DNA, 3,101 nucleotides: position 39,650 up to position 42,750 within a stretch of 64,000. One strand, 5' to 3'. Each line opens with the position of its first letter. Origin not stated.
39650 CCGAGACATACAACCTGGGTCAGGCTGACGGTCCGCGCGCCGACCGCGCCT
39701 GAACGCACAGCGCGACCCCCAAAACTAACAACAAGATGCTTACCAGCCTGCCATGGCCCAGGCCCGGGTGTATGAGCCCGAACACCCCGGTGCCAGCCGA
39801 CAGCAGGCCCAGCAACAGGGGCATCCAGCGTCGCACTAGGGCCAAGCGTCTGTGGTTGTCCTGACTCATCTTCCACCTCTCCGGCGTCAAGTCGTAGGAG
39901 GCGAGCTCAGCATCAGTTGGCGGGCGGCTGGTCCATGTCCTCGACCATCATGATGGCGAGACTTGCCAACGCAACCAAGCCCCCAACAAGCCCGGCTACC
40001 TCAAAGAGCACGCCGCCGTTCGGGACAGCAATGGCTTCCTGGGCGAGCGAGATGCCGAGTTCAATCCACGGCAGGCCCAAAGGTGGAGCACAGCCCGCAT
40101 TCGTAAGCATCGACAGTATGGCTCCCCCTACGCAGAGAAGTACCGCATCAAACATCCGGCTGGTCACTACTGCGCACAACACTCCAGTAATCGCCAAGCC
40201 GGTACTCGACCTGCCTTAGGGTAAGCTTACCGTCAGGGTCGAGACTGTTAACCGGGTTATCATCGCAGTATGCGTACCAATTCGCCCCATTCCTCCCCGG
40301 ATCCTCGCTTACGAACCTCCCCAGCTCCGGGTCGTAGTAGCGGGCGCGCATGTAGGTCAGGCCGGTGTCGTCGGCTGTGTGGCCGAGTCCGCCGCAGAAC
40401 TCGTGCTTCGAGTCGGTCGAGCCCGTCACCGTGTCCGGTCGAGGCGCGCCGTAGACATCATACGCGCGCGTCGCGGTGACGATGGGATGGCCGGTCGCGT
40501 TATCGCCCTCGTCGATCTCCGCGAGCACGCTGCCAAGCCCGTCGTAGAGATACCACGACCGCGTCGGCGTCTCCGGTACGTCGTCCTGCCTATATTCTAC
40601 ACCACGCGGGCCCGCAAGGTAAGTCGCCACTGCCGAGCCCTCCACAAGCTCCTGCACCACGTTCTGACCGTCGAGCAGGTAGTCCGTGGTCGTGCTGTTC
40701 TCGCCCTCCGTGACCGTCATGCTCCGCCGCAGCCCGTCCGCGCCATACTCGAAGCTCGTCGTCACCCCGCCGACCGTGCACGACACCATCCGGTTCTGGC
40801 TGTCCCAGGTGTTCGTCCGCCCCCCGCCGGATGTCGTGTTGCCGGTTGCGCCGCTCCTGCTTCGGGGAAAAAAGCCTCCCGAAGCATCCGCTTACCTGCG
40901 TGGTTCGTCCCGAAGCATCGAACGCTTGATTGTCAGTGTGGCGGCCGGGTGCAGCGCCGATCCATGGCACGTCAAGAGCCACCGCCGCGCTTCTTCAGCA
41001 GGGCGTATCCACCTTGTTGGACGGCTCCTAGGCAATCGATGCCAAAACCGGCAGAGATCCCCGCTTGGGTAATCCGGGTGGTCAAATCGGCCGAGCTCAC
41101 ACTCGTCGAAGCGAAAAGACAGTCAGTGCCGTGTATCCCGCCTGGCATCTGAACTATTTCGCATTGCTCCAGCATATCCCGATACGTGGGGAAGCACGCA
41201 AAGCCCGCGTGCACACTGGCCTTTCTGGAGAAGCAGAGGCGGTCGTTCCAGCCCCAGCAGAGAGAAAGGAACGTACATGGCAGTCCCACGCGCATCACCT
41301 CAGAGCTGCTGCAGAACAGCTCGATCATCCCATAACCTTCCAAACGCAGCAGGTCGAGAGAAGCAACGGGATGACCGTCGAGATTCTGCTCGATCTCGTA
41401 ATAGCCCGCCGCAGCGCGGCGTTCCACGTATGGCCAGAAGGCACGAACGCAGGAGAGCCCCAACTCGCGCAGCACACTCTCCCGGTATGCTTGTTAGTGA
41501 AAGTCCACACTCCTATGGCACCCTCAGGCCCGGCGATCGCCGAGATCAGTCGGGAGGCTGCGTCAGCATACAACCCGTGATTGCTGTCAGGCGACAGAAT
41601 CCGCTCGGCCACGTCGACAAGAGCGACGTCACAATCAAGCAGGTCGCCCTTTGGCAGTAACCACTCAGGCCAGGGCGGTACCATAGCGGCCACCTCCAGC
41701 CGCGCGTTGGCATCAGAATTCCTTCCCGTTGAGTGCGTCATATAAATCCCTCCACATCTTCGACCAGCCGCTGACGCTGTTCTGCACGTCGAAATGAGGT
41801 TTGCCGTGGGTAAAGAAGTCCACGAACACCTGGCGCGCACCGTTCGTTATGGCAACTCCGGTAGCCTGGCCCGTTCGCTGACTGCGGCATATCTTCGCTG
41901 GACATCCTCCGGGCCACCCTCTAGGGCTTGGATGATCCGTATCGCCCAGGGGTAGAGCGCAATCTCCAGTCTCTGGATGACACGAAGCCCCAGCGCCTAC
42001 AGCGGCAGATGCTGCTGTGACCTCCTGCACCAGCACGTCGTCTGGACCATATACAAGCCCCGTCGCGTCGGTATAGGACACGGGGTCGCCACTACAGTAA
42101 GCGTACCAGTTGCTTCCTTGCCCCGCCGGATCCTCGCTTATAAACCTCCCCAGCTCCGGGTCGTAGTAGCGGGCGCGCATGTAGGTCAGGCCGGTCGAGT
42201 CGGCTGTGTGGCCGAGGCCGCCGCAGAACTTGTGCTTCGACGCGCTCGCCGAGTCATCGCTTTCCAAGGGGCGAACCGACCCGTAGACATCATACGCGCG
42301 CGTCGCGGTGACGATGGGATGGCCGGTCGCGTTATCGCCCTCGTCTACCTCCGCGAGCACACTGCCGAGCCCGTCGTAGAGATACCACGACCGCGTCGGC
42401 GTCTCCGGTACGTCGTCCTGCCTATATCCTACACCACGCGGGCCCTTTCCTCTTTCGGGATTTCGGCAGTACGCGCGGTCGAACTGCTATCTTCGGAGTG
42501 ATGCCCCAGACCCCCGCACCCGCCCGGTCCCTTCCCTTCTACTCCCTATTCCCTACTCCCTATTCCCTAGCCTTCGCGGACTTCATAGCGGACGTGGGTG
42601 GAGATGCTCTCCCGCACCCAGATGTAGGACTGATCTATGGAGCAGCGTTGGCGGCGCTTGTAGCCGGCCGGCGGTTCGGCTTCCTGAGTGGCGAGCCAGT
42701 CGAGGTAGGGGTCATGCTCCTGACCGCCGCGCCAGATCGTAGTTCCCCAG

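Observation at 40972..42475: Orphan Rhs toxin tip with an unrecognised ~113-aa C-terminal domain and an adjacent candidate immunity gene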

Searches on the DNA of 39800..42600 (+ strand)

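Call 8: search_dna_similar(query=window:39800-42600:+, collection=plasmids, mode=near)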
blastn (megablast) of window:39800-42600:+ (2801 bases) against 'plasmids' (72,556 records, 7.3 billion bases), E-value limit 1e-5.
No match.
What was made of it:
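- Tried and rejected: No match (call 8).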

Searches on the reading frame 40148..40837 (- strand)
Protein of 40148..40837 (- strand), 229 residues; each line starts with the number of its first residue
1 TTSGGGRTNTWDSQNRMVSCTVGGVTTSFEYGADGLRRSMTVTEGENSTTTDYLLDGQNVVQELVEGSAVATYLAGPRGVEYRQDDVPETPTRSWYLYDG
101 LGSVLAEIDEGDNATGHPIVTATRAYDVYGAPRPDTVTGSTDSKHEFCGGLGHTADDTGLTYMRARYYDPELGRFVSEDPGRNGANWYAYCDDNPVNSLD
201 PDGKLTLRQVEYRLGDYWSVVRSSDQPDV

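Call 7: search_protein_families(library=pfam, max_evalue=0.1, proteins=[window:40148-40837:-])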
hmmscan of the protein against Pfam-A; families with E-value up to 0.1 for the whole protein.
window:40148-40837:- (229 aa): 1 family
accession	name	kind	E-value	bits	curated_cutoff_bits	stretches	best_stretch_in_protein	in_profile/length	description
PF00284.25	Cytochrom_B559a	-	0.0023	18.1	25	1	125-136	2-13/39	Lumenal portion of Cytochrome b559, alpha (gene psbE) subunit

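Call 9: search_protein_families(library=ncbifam, max_evalue=0.1, proteins=[window:40148-40837:-])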
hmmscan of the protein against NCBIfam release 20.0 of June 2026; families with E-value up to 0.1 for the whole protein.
window:40148-40837:- (229 aa): 4 families
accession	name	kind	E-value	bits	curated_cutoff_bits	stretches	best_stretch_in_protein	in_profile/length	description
TIGR03696.1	Rhs_assc_core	domain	1.2e-19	70.6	32.5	1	126-203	1-75/76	RHS repeat-associated core domain-containing protein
NF041261.1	RHS_core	equivalog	6.9e-08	30.8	2000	2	155-203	1211-1260/1261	RHS element core protein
TIGR01643.1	YD_repeat_2x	repeat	0.0063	17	15.8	0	22-48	13-39/42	YD repeat-containing protein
TIGR01332.1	cyt_b559_alpha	equivalog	0.074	13.1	93.95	0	116-137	33-54/80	cytochrome b559 subunit alpha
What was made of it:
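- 40148..40849 (-): Rhs core-end fragment 2 (longer, about 200 aa of core), followed by only 26 codons of tip before a stop. TIGR03696 E=1.2e-19 (call 9).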

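Call 10: search_protein_families(library=padloc, max_evalue=0.1, proteins=[window:40148-40837:-])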
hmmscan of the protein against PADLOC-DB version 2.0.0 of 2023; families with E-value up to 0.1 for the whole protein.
window:40148-40837:- (229 aa): 0 families

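Call 27: list_cluster_members(proteins=[P0001, P0003, window:40151-40789:-, window:39916-40197:-, window:41328-41840:-, window:40975-41475:-, window:38194-39426:-, window:10583-13393:-, window:32691-34556:+, window:51217-52875:-])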
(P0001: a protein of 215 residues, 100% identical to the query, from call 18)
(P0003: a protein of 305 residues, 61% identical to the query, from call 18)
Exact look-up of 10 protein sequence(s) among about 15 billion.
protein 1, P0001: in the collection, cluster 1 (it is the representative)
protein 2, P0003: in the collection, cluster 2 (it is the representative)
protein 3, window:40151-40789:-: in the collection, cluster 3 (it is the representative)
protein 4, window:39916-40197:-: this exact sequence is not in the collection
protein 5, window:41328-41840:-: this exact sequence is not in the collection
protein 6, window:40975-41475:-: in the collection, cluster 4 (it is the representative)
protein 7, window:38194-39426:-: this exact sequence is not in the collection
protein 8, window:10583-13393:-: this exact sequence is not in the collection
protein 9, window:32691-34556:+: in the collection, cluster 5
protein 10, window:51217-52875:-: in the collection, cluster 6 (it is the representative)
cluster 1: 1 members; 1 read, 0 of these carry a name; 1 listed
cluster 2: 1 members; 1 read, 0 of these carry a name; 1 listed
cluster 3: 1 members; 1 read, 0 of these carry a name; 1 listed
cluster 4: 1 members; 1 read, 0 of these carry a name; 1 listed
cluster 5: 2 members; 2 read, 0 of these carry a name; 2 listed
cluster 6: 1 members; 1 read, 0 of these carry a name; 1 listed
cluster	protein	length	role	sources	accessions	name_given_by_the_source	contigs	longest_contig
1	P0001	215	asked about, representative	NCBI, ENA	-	-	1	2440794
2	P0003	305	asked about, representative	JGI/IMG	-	-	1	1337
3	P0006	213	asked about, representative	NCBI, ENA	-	-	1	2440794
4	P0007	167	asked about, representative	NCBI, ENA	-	-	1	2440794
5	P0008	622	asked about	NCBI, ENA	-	-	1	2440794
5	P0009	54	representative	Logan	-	-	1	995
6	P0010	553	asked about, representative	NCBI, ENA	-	-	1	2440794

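Call 48: find_related_loci(query=A4, collection=genome_contigs, flank=10000)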
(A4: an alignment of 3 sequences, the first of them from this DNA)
Query A4 (195 aa) in genome_contigs; peptide patterns used: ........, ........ (x = any residue, [..] = any of these).
65 stretches matched a pattern; 59 encode a relative of the query (tblastn E <= 1e-3); 56 distinct loci.
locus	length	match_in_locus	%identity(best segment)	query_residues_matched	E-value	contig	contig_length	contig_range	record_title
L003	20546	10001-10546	59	1-195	1e-66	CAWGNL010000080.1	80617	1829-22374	MAG: uncultured bacterium isolate MFD01112.bin.2.36 genome assembly, contig: contig_26987, whole genome shotgun sequence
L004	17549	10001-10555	58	1-194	5e-63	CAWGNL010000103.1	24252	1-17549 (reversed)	MAG: uncultured bacterium isolate MFD01112.bin.2.36 genome assembly, contig: contig_63550, whole genome shotgun sequence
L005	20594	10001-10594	53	3-195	2e-59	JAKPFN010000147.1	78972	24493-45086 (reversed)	MAG: Armatimonadota bacterium isolate JPMR_metabat.12_sub k141_261743, whole genome shotgun sequence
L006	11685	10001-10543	54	1-195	6e-59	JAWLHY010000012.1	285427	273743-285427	MAG: Armatimonadota bacterium isolate 30dZY2.bin.9 NODE_95_length_285427_cov_15.117128, whole genome shotgun sequence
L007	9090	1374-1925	54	1-194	4e-57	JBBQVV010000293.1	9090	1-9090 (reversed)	MAG: Chthonomonadales bacterium isolate Co_metawrap_2016 Cmw_2016_k141_2825325_length_9090_cov_7.0000, whole genome shot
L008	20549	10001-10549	53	1-193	5e-57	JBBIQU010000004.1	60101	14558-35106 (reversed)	MAG: Chthonomonadales bacterium isolate PBS170224_bin_333 NODE_167_length_60101_cov_4.653915, whole genome shotgun seque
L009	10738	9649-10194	51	1-194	2e-56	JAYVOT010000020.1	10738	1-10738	MAG: Chthonomonadaceae bacterium isolate GL72_DN_concoct_34 GL72_DN_concoct_34_19, whole genome shotgun sequence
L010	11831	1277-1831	51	1-195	9e-57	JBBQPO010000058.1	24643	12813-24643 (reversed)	MAG: Chthonomonadales bacterium isolate Co_metawrap_1510 Cmw_1510_k141_12984473_length_24643_cov_7.9977, whole genome sh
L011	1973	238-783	51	1-194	2e-57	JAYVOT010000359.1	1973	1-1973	MAG: Chthonomonadaceae bacterium isolate GL72_DN_concoct_34 GL72_DN_concoct_34_358, whole genome shotgun sequence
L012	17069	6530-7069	52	1-194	3e-56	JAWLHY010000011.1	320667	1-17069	MAG: Armatimonadota bacterium isolate 30dZY2.bin.9 NODE_81_length_320667_cov_15.231486, whole genome shotgun sequence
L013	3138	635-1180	52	1-194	9e-56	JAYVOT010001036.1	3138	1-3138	MAG: Chthonomonadaceae bacterium isolate GL72_DN_concoct_34 GL72_DN_concoct_34_1035, whole genome shotgun sequence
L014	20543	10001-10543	51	1-195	4e-54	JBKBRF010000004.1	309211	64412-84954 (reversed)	MAG: Armatimonadota bacterium isolate 21I_069.bin.27 NODE_34_length_309211_cov_13.066210, whole genome shotgun sequence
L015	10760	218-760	50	1-194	2e-53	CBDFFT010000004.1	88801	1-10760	MAG: Chthonomonadaceae bacterium isolate 0f14b89a-63f4-40ec-98d0-ade398513459 genome assembly, contig: contig_4, whole g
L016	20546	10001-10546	51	1-194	2e-53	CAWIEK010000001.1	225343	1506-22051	MAG: uncultured Chthonomonadaceae bacterium isolate MFD04580.bin.1.91 genome assembly, contig: contig_10280, whole genom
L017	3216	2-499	56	20-194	1e-52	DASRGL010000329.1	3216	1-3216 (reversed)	MAG TPA_asm: Chthonomonadaceae bacterium isolate SMAG_U10057 k141_2176821, whole genome shotgun sequence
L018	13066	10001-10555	51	1-195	1e-52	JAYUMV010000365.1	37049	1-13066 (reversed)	MAG: Chthonomonadaceae bacterium isolate GFS_9681 GFS_9681_364, whole genome shotgun sequence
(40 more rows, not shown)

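Call 56: search_protein_families(library=pfam, max_evalue=0.001, proteins=[L014:3860-7390:+, L014:7537-9243:+, L014:9222-9725:+, L014:9821-10864:+, L014:11300-12628:+, L014:2995-3828:+, L012:1600-2814:+, L012:4293-5366:+, L012:6476-7423:+])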
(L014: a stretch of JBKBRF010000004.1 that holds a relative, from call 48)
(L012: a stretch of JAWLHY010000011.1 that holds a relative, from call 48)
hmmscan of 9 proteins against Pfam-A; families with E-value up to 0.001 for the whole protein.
L014:3860-7390:+ (1176 aa): 10 families
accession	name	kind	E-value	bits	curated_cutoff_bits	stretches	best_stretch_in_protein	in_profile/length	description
PF00072.30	Response_reg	-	1.1e-51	174.1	30.2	2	930-1043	1-110/111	Response regulator receiver domain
PF08448.16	PAS_4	-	2.6e-39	134.3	23.1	2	286-395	1-110/110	PAS fold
PF08447.18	PAS_3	-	4.6e-37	126.6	25.6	2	51-133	6-88/89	PAS fold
PF02518.31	HATPase_c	-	2.7e-32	112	26.4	1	651-763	1-108/111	Histidine kinase-, DNA gyrase B-, and HSP90-like ATPase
PF00989.32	PAS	-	1.6e-30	105.9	22.6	3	283-390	4-113/113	PAS fold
PF13426.13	PAS_9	-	2e-25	89.5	27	2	293-392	4-103/103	PAS domain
PF00512.31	HisKA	-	3.6e-23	81.8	26.9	1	539-603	1-65/66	His Kinase A (phospho-acceptor) domain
PF01627.28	Hpt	-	2.8e-12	47.2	24.6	1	1082-1164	1-83/84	Hpt domain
PF13188.13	PAS_8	-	2e-08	34.3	21.8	1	409-461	5-56/65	PAS domain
PF12860.13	PAS_7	-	6e-07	30.1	27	0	416-523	6-114/115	PAS fold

L014:7537-9243:+ (568 aa): 1 family
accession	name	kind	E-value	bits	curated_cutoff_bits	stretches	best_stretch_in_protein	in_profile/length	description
PF05593.20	RHS_repeat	-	3.7e-11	43.6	22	2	196-233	1-37/38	RHS Repeat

L014:9222-9725:+ (167 aa): 0 families

L014:9821-10864:+ (347 aa): 0 families

L014:11300-12628:+ (442 aa): 0 families

L014:2995-3828:+ (277 aa): 2 families
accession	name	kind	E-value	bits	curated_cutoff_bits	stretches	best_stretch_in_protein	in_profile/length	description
PF21948.1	LplA-B_cat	-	1.1e-25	91.2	27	1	34-238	3-198/200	Lipoyl protein ligase A/B catalytic domain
PF03099.24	BPL_LplA_LipB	-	1.2e-10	41.9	21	1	70-201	3-133/133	Biotin/lipoate A/B protein ligase family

L012:1600-2814:+ (404 aa): 1 family
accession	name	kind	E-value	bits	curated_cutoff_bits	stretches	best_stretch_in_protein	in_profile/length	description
PF05593.20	RHS_repeat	-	1.8e-05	25.4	22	1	41-71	1-31/38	RHS Repeat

L012:4293-5366:+ (357 aa): 0 families

L012:6476-7423:+ (315 aa): 0 families

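Call 71: search_protein_families(library=pfam, max_evalue=5, proteins=[L018:11065-11919:+, L004:10913-11572:+])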
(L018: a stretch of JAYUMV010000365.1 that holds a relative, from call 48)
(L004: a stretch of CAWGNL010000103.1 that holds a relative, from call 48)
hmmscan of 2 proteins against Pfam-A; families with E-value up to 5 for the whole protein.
L018:11065-11919:+ (284 aa): 1 family
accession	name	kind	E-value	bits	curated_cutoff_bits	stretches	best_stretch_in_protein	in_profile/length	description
PF21680.2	GIDA_C_1st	-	0.22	12.7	24.7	1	65-134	14-84/96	tRNA modifying enzyme MnmG/GidA C-terminal helical domain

L004:10913-11572:+ (219 aa): 1 family
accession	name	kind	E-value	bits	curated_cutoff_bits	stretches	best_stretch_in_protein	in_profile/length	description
PF19299.5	DUF5914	-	0.05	13.7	27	1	89-147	81-140/185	Domain of unknown function (DUF5914)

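Call 93: search_protein_families(library=pfam, max_evalue=0.01, proteins=[L018:7049-10972:+, L018:5674-6924:+, L018:3854-5203:+])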
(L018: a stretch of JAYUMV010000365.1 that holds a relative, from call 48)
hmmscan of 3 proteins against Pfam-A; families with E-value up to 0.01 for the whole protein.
L018:7049-10972:+ (1307 aa): 2 families
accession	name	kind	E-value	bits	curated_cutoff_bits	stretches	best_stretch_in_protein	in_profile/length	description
PF05593.20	RHS_repeat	-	1.6e-16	60.7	22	0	912-949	1-37/38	RHS Repeat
PF20148.4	DUF6531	-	5.4e-12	46.3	24.1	1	116-171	4-57/74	Domain of unknown function (DUF6531)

L018:5674-6924:+ (416 aa): 1 family
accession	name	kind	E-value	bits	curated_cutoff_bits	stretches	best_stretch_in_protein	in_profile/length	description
PF03412.21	Peptidase_C39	-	1e-15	58.2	22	1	292-415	9-127/133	Peptidase C39 family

L018:3854-5203:+ (449 aa): 0 families

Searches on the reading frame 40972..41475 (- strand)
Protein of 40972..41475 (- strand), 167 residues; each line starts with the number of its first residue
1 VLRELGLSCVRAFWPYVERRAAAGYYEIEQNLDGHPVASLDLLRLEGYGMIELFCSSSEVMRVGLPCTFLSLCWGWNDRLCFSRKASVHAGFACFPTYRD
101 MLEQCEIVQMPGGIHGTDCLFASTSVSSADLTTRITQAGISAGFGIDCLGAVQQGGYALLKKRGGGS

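Call 7: search_protein_families(library=pfam, max_evalue=0.1, proteins=[window:40972-41475:-])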
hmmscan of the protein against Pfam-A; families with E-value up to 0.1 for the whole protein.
window:40972-41475:- (167 aa): 0 families

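Call 9: search_protein_families(library=ncbifam, max_evalue=0.1, proteins=[window:40972-41475:-])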
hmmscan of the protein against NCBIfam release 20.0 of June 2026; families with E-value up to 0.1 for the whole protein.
window:40972-41475:- (167 aa): 0 families

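Call 10: search_protein_families(library=padloc, max_evalue=0.1, proteins=[window:40972-41475:-])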
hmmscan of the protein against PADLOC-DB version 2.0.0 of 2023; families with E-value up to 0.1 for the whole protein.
window:40972-41475:- (167 aa): 0 families

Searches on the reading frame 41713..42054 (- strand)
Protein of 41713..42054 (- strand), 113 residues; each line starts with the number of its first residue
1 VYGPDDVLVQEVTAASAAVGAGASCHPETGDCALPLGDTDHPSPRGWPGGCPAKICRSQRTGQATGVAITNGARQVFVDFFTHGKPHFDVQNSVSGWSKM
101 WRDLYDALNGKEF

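Call 11: find_homologous_proteins(query=window:41716-42054:-, max_evalue=0.01)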
Query seq(113 aa): 3 candidates shared short words with the query, none scored E <= 0.01.

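Call 18: search_protein_representatives(protein=window:41713-42054:-)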
Query: 113 residues. Proteins with E-value up to 0.001 (for the whole library): 5; up to 1e-10: 3; up to 1e-30: 1. The best 5 are listed.
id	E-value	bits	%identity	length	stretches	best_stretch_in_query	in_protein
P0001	4.5e-74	262.5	100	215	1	1-113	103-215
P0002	1.4e-17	80.1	42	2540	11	81-98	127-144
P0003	6.4e-11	58.6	61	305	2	65-108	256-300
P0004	4.2e-07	46.2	38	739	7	58-88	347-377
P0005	4.7e-05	39.6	34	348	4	72-106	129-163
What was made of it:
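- No homologue of the Cys segment was found among 1.84e9 representative proteins (call 18).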

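Call 21: find_encoding_contigs(protein=P0003, flank=10000, max_places=6)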
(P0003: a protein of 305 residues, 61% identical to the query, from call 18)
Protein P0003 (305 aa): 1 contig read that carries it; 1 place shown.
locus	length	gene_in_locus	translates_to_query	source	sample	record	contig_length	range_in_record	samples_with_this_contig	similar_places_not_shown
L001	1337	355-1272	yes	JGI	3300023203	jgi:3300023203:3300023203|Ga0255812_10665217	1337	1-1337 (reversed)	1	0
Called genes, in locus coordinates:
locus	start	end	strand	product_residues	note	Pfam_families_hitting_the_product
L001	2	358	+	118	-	?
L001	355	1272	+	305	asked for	-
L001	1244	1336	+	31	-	?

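Call 22: find_encoding_contigs(protein=P0001, flank=3000, max_places=4)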
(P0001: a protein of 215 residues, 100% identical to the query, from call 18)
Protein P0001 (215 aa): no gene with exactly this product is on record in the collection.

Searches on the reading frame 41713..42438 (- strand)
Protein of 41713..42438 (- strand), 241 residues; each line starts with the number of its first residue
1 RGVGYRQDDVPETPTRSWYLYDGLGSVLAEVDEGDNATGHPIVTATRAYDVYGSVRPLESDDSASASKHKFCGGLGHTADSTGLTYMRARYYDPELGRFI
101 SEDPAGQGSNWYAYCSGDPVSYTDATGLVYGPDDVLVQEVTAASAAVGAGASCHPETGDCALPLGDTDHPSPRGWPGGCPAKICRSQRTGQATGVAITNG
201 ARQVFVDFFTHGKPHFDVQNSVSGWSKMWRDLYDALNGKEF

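Call 7: search_protein_families(library=pfam, max_evalue=0.1, proteins=[window:41713-42438:-])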
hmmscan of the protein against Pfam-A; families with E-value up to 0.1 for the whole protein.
window:41713-42438:- (241 aa): 1 family
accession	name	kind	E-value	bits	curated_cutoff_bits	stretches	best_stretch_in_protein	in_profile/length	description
PF02013.21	CBM_10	-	0.063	14.2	23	0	109-127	7-24/36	Cellulose or protein binding domain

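Call 9: search_protein_families(library=ncbifam, max_evalue=0.1, proteins=[window:41713-42438:-])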
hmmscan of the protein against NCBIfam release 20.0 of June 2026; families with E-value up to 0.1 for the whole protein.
window:41713-42438:- (241 aa): 2 families
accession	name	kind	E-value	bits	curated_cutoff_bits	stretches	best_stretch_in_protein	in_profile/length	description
TIGR03696.1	Rhs_assc_core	domain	3.6e-21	75.5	32.5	1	49-128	1-76/76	RHS repeat-associated core domain-containing protein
NF041261.1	RHS_core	equivalog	1.2e-06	26.7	2000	1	47-128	1182-1261/1261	RHS element core protein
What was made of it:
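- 42055..42445 (-): Rhs core-end fragment 1 (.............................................); 5'-truncated, no own credible start. TIGR03696 E=3.6e-21 over profile 1-76/76 (call 9).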

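Call 10: search_protein_families(library=padloc, max_evalue=0.1, proteins=[window:41713-42438:-])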
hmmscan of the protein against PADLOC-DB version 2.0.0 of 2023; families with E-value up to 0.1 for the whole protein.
window:41713-42438:- (241 aa): 0 families

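Call 14: find_related_loci(query=window:41716-42438:-, collection=genome_contigs, flank=10000)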
Query window:41716-42438:- (241 aa) in genome_contigs; peptide patterns used: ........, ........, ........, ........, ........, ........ (x = any residue, [..] = any of these).
90 stretches matched a pattern, but none encodes a relative of the query by tblastn (E <= 1e-3).
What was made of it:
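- The source is a 2.44-Mb contig absent from the species-representative genome set (calls 14, 27).
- Tried and rejected: Nothing found, so the source genome is not in that set (call 14).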
